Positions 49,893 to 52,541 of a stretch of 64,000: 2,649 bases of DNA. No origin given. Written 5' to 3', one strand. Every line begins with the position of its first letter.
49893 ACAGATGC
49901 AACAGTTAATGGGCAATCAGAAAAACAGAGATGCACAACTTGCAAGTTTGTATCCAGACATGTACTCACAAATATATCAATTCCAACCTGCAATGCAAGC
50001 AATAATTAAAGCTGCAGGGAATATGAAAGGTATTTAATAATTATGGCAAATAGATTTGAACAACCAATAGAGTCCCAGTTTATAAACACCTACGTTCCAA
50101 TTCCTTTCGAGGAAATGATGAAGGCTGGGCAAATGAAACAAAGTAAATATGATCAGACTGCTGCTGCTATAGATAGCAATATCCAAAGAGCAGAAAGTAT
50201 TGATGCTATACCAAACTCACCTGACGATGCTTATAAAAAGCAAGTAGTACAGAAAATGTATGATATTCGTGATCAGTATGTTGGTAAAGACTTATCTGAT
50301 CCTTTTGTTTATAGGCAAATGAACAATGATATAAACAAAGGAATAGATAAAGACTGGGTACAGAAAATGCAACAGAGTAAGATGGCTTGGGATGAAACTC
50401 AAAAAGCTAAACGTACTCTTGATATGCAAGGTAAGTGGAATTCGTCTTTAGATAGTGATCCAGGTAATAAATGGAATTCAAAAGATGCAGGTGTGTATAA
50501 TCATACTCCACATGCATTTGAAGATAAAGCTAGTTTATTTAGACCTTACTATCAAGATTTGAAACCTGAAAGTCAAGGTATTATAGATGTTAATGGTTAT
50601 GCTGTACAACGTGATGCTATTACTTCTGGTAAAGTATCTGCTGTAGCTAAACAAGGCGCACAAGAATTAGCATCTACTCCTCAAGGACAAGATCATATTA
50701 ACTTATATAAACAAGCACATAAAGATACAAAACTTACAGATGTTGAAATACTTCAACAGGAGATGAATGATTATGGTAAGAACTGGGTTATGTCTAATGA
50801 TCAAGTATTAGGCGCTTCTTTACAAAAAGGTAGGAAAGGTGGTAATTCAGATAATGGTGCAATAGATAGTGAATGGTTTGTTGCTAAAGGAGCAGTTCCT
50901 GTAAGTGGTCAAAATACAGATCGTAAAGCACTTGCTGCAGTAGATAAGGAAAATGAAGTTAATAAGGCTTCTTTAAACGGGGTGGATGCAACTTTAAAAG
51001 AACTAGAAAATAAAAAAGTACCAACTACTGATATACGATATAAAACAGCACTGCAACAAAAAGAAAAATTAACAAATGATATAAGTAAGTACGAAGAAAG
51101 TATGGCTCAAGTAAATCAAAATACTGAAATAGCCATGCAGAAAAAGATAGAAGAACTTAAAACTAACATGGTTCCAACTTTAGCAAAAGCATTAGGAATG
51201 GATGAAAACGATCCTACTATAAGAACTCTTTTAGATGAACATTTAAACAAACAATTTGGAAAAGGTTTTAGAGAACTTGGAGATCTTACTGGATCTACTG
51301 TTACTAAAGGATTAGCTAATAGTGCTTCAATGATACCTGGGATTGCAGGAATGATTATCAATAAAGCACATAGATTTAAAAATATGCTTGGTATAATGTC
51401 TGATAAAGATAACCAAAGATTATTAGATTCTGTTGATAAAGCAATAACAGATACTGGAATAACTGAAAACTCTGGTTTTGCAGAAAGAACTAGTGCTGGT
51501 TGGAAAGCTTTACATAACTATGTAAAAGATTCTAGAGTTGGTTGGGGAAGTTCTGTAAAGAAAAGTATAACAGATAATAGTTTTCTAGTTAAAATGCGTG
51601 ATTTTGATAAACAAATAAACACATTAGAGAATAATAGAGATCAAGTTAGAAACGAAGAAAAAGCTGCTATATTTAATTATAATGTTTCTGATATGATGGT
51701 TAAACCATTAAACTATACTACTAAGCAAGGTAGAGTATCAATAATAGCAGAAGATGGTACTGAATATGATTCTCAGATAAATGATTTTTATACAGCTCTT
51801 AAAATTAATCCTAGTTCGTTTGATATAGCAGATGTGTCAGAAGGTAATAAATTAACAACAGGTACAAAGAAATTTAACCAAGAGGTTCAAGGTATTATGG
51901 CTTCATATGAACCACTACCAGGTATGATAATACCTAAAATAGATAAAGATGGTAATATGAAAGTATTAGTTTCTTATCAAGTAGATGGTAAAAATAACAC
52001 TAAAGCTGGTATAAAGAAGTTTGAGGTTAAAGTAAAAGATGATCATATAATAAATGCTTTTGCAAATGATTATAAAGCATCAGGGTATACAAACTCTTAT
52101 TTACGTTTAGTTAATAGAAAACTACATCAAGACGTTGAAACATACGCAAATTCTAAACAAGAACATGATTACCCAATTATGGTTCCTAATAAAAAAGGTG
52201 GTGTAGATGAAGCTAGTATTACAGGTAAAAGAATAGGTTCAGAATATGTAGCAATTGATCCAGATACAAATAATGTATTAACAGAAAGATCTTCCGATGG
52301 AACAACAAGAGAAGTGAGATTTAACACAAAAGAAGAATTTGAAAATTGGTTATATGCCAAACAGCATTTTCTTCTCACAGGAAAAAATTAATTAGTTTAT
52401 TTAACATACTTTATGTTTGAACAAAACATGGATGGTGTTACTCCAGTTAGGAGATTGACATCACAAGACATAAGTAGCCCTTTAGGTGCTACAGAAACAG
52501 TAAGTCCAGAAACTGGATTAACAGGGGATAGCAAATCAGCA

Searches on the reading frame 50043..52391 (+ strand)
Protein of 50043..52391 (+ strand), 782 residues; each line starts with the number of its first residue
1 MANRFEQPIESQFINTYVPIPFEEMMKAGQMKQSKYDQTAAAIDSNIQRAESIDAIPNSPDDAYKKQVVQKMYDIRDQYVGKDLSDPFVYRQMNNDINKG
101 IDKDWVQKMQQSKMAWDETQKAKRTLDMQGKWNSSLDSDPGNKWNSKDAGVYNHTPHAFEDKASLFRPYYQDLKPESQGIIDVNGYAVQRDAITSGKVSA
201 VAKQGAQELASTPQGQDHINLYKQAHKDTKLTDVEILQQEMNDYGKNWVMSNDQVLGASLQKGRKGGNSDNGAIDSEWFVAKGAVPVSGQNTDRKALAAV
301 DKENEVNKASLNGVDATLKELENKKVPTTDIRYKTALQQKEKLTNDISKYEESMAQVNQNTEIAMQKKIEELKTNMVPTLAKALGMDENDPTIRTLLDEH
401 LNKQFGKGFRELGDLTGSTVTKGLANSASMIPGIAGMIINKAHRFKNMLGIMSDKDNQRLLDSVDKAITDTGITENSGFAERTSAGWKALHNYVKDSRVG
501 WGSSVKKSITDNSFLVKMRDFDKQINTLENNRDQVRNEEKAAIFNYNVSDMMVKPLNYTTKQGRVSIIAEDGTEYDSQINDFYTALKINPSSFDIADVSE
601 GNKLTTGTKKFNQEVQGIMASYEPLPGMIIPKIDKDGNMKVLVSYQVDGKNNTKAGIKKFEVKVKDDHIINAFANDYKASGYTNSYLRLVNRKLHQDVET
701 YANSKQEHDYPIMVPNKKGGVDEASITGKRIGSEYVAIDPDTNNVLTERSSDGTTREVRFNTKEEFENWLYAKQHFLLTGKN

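Call 12: find_encoding_contigs(protein=window:50043-52391:+, flank=10000, max_places=6)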
Protein window:50043-52391:+ (782 aa): no gene with exactly this product is on record in the collection.

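Call 41: search_protein_families(library=phrogs, proteins=[window:50043-52391:+], max_evalue=0.001)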
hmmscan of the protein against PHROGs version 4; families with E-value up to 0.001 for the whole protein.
window:50043-52391:+ (782 aa): 0 families

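Call 66: search_protein_families(library=pfam, proteins=[window:50043-52391:+], max_evalue=0.001)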
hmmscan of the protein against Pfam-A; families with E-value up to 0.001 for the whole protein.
window:50043-52391:+ (782 aa): 0 families
